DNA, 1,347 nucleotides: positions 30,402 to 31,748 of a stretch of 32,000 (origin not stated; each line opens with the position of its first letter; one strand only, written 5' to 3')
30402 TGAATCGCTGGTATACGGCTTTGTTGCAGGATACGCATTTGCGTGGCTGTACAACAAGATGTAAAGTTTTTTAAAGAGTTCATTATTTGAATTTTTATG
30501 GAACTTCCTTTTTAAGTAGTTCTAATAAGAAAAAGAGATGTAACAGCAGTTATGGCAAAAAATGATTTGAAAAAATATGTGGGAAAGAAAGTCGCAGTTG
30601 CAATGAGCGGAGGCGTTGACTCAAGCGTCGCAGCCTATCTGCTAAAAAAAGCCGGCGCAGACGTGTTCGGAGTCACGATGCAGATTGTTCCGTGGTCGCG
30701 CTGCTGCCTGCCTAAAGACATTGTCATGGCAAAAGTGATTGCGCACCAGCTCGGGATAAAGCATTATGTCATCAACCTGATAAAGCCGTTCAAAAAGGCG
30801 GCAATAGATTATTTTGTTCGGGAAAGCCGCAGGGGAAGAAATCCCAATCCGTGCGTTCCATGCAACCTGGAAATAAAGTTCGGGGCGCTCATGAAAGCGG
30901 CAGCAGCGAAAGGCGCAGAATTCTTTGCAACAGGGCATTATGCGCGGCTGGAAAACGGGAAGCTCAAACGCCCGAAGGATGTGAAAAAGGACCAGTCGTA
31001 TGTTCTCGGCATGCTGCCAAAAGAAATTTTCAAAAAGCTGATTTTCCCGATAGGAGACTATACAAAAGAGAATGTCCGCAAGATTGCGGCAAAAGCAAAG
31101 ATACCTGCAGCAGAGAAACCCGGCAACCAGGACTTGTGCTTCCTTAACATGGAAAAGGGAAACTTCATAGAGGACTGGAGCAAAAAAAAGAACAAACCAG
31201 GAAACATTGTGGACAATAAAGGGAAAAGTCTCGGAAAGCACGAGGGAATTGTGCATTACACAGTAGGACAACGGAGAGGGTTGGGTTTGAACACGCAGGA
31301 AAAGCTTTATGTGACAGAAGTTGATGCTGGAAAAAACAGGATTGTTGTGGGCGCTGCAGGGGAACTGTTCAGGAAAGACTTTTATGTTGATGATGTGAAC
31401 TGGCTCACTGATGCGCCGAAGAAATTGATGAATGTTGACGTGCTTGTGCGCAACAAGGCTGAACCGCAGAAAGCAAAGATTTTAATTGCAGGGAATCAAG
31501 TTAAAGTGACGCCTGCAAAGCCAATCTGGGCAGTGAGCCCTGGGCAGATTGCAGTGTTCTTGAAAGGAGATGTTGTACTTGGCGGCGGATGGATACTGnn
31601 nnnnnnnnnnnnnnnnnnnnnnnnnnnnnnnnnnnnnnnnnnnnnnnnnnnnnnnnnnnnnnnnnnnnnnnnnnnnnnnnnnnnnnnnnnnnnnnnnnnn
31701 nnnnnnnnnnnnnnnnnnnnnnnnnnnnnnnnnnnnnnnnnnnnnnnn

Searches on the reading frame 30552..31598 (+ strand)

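Call 88: search_protein_families(library=pfam, proteins=[window:30552-31598:+], max_evalue=0.001)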
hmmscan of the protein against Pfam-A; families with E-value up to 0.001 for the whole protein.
window:30552-31598:+ (349 aa): 7 families
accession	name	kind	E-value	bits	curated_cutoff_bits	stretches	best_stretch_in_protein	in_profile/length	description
PF03054.22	tRNA_Me_trans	-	5.6e-63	212.7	20.6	1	12-199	1-201/202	tRNA methyl transferase HUP domain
PF20259.3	tRNA_Me_trans_M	-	1.3e-18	66.7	27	1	205-267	3-65/66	tRNA methyl transferase PRC-barrel domain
PF20258.4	tRNA_Me_trans_C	-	2.1e-17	63.6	20.6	1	275-348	2-77/77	Aminomethyltransferase beta-barrel domain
PF02540.23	NAD_synthase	-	3.1e-09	36.8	21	1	3-91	10-95/242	NAD synthase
PF01171.26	ATP_bind_3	-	0.0001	22.5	27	0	13-195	1-172/182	PP-loop family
PF24167.1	DUF7411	-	0.00029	20.9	28.7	1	13-90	2-72/194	Family of unknown function (DUF7411)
PF06508.19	QueC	-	0.00073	19.5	22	0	15-76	3-60/210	Queuosine biosynthesis protein QueC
